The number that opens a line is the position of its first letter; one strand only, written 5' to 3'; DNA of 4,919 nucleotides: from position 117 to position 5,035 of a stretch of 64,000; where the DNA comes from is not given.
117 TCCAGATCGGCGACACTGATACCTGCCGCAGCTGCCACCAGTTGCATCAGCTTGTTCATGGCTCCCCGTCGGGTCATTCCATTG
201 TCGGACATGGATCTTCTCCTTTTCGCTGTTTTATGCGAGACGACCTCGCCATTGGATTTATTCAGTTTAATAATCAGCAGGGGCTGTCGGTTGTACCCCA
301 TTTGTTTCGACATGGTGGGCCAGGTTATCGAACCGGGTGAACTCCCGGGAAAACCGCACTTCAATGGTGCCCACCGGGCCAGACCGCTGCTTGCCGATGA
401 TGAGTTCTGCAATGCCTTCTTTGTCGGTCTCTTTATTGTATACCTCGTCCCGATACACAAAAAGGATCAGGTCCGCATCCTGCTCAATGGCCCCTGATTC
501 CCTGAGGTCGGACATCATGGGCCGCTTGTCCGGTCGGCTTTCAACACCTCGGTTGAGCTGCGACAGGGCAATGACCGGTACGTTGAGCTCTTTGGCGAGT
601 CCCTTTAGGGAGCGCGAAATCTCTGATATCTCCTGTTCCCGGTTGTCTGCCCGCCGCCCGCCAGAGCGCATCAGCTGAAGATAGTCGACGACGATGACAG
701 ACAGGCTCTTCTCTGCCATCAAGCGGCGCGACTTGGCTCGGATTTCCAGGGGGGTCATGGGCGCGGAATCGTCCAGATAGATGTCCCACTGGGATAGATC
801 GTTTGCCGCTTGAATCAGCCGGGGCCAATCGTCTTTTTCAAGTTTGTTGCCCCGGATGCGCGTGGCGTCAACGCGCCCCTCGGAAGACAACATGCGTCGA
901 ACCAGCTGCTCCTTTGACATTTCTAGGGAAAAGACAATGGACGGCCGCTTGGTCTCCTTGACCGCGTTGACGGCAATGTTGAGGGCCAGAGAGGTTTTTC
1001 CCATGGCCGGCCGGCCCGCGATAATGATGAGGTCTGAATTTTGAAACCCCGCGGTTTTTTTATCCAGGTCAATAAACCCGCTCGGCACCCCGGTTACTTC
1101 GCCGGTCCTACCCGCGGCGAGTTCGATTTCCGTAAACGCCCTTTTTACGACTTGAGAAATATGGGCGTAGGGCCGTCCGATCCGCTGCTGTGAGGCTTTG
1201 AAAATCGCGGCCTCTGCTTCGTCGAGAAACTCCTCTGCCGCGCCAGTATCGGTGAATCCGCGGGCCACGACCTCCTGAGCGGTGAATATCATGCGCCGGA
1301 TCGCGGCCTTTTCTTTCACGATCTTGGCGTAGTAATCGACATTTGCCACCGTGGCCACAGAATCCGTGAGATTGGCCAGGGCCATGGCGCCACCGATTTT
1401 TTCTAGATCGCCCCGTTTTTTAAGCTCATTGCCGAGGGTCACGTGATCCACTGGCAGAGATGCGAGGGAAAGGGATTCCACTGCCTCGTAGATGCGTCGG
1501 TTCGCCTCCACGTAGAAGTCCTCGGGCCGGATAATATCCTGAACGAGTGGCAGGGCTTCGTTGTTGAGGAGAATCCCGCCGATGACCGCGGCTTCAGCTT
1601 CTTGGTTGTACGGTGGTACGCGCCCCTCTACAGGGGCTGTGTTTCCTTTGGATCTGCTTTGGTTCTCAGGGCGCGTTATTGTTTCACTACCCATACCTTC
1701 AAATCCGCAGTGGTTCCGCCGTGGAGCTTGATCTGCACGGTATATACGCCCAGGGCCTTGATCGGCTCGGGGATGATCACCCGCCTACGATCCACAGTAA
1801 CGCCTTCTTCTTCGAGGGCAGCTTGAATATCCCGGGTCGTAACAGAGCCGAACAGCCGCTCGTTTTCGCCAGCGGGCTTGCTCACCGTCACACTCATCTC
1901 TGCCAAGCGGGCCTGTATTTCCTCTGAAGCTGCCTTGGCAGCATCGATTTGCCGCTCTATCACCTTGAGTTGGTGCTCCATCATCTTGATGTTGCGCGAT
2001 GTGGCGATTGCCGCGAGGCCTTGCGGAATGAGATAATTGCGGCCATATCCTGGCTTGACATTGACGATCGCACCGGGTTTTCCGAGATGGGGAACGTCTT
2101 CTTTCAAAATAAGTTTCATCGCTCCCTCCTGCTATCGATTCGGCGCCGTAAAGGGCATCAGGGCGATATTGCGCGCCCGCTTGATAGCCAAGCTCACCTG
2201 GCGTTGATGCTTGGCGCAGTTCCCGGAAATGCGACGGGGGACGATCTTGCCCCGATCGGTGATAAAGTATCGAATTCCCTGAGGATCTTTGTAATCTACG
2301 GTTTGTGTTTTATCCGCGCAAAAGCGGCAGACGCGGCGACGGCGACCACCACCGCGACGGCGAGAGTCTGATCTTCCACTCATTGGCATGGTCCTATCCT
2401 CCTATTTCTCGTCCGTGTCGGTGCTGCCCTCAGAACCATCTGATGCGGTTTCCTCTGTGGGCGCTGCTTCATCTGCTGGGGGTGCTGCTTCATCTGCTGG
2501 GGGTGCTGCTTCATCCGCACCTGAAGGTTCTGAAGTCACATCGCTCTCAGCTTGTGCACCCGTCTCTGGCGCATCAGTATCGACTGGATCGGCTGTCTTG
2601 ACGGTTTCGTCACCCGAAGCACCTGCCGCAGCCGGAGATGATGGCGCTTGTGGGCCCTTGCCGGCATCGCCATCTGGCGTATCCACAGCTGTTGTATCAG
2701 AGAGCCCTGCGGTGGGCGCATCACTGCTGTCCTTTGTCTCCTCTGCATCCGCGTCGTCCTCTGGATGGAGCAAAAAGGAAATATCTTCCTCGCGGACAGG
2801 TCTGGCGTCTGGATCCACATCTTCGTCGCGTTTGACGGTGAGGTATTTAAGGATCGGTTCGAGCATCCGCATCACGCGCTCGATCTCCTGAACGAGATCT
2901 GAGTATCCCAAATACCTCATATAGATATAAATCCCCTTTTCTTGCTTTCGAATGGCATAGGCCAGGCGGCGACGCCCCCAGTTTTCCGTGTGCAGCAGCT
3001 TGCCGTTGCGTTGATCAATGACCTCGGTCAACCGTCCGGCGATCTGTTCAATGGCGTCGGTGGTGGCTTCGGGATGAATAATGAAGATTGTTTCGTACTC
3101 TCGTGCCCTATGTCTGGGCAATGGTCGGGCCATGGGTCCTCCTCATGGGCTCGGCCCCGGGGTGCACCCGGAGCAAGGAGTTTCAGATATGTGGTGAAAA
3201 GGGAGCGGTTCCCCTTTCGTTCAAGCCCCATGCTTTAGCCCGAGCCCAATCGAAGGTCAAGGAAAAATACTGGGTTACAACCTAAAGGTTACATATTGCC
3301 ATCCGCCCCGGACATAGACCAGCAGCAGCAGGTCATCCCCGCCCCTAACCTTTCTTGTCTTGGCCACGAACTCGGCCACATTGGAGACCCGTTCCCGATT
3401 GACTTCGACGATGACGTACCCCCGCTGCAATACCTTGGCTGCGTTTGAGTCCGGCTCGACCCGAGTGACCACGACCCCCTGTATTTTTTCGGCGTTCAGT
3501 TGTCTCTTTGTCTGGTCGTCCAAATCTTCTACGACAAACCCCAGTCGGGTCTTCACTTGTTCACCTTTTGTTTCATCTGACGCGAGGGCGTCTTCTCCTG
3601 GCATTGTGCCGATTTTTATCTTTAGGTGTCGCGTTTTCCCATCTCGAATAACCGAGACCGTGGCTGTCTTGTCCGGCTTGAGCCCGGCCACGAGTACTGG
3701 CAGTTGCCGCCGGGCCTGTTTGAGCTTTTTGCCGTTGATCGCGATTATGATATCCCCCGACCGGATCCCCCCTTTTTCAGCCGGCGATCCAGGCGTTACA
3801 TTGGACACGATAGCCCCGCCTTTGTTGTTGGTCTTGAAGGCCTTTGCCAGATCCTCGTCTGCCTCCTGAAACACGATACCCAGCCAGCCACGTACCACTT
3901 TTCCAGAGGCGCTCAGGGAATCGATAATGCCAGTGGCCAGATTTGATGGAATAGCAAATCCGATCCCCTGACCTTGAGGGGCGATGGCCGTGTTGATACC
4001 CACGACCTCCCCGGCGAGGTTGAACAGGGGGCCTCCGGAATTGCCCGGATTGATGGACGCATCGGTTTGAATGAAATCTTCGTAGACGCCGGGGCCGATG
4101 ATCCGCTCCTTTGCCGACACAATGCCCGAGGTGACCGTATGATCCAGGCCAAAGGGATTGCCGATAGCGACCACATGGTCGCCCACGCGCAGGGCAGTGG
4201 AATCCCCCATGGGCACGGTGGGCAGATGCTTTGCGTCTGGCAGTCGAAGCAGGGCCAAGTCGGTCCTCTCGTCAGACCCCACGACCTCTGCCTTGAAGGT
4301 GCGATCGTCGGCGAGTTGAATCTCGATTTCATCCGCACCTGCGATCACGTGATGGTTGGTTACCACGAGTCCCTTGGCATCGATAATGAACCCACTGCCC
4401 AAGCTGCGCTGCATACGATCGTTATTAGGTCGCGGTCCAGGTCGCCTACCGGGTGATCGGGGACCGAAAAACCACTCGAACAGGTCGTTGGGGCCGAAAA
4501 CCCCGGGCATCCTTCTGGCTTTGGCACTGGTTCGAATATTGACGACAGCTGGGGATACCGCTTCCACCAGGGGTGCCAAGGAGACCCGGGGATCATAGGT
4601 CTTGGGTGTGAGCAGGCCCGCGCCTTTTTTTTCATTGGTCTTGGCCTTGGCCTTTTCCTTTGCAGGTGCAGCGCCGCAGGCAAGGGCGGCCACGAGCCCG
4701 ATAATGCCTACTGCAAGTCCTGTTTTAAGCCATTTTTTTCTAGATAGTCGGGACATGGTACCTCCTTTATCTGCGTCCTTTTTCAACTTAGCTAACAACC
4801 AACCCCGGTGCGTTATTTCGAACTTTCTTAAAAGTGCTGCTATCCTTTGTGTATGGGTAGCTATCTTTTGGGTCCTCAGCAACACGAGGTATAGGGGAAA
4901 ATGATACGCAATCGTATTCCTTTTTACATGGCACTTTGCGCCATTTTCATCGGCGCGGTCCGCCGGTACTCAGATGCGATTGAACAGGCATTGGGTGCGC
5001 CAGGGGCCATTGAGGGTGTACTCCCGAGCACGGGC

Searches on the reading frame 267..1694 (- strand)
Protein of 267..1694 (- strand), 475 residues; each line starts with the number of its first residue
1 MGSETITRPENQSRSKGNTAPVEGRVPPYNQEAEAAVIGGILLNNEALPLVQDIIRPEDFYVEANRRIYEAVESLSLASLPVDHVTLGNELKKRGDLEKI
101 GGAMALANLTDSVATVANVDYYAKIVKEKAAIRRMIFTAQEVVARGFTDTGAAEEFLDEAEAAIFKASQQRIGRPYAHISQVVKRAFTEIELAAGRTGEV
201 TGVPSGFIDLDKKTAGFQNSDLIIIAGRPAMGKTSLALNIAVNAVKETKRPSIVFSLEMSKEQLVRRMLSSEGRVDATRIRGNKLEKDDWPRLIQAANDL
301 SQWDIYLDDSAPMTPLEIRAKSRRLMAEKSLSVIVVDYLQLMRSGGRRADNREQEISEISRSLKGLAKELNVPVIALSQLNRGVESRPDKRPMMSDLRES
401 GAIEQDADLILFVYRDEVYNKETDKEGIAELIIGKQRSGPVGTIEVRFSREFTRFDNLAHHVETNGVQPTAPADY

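Call 61: search_protein_families(library=pfam, proteins=[window:267-1694:-], max_evalue=0.00001)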
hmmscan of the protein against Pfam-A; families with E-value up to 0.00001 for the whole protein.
window:267-1694:- (475 aa): 4 families
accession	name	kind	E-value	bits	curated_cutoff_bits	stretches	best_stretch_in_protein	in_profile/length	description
PF03796.21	DnaB_C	-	3.3e-110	367.9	27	1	202-457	1-255/255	DnaB-like helicase C terminal domain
PF00772.26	DnaB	-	5.9e-34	116.7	23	1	27-128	2-103/103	DnaB-like helicase N terminal domain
PF13481.12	AAA_25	-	1.3e-10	41.7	27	1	220-380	33-190/195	AAA domain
PF06745.19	ATPase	-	3.6e-07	30.2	26.6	1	203-363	1-151/231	KaiC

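Call 63: list_cluster_members(proteins=[window:267-1694:-, window:4901-6394:+, window:21296-22513:+, window:22510-23796:+])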
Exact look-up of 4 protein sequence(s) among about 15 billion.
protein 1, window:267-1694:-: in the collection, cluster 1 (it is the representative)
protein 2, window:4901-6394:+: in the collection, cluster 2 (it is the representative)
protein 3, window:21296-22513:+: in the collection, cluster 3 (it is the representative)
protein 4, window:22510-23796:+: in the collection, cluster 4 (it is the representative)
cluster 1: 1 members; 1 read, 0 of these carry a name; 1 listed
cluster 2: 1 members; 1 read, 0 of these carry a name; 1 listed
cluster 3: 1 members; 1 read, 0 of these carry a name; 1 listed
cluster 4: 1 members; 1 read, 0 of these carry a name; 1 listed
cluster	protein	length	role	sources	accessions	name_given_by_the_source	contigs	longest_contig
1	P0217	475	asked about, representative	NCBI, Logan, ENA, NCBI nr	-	-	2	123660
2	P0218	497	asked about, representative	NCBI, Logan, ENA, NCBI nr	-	-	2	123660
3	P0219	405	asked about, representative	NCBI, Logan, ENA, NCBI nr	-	-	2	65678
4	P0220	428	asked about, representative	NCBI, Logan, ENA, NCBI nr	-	-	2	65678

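Call 64: find_homologous_proteins(query=window:267-1694:-, max_evalue=1e-50)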
Query window:267-1694:- (475 aa): 8000 proteins with E <= 1e-50 among 8000 candidates; the best 120 are listed.
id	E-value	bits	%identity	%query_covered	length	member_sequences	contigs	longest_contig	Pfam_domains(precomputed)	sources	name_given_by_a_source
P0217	0.0e+0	1025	100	100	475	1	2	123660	PF06745.20,PF03796.22,PF00772.27,PF13481.13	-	-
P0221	6.5e-250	848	84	97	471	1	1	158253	PF06745.20,PF03796.22,PF00772.27,PF13481.13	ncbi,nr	ncbi:MAG: replicative DNA helicase [Proteobacteria bacterium]|nr:replicative DNA helicase [Pseudomon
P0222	4.1e-245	832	81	96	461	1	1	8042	PF06745.20,PF03796.22,PF00772.27,PF13481.13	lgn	-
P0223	2.2e-244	829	82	98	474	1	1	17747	PF06745.20,PF03796.22,PF00772.27,PF13481.13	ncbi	-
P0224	2.4e-244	829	84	95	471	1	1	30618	PF06745.20,PF03796.22,PF00772.27,PF13481.13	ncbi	-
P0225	5.1e-243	825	82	96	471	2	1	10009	PF06745.20,PF03796.22,PF00772.27,PF13481.13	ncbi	-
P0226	9.8e-241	817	82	93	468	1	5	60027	PF06745.20,PF03796.22,PF00772.27,PF13481.13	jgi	jgi:replicative DNA helicase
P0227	8.0e-237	805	78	98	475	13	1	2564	PF06745.20,PF03796.22,PF00772.27,PF13481.13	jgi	jgi:replicative DNA helicase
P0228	2.3e-235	800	78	97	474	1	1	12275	PF06745.20,PF03796.22,PF00772.27,PF13481.13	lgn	-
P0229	3.2e-235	799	79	96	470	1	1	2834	PF06745.20,PF03796.22,PF00772.27,PF13481.13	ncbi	-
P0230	1.4e-228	777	77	97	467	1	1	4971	PF06745.20,PF03796.22,PF00772.27,PF13481.13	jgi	jgi:replicative DNA helicase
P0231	1.8e-228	777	77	95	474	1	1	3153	PF06745.20,PF03796.22,PF00772.27,PF13481.13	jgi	jgi:replicative DNA helicase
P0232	1.2e-223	761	75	96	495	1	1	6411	PF06745.20,PF03796.22,PF00772.27,PF13481.13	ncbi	-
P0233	1.7e-222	757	77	92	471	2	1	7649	PF06745.20,PF03796.22,PF00772.27,PF13481.13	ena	-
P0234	3.2e-222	756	74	97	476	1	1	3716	PF06745.20,PF03796.22,PF00772.27,PF13481.13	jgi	jgi:replicative DNA helicase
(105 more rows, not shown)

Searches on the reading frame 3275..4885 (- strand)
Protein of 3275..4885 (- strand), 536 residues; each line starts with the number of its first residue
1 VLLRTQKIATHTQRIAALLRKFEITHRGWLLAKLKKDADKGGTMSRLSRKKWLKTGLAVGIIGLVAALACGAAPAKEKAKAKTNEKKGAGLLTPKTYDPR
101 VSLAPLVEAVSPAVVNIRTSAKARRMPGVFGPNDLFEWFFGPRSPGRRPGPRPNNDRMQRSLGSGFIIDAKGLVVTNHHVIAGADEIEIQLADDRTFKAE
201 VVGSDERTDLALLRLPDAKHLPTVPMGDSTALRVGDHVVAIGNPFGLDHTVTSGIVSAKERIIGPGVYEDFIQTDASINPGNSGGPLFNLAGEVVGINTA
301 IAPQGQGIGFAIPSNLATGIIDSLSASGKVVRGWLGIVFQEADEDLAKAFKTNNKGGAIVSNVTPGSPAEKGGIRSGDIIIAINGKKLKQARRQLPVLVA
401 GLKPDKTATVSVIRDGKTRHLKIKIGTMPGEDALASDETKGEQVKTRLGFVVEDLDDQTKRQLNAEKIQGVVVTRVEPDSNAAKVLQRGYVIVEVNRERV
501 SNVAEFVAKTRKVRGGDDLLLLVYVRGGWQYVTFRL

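Call 61: search_protein_families(library=pfam, proteins=[window:3275-4885:-], max_evalue=0.00001)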
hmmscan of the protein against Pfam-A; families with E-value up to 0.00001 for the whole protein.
window:3275-4885:- (536 aa): 7 families
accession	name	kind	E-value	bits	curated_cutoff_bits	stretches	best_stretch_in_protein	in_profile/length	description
PF13365.12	Trypsin_2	-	9.3e-38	130.6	27.6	1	163-297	1-144/144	Trypsin-like peptidase domain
PF13180.12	PDZ_2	-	3.8e-22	78.8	27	1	335-425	3-80/80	PDZ domain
PF00595.29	PDZ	-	3e-21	76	23.2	2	332-393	9-62/81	PDZ domain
PF00089.32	Trypsin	-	2.9e-19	70.2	20.6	1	162-315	26-214/220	Trypsin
PF17820.7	PDZ_6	-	3.2e-16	59.3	27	1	359-389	1-31/54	PDZ domain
PF12812.13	PDZ_1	-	9.6e-07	29.2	28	0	448-513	11-75/78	PDZ-like domain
PF19805.5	DUF6288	-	3.2e-06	27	26.3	0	360-428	5-79/402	Family of unknown function (DUF6288)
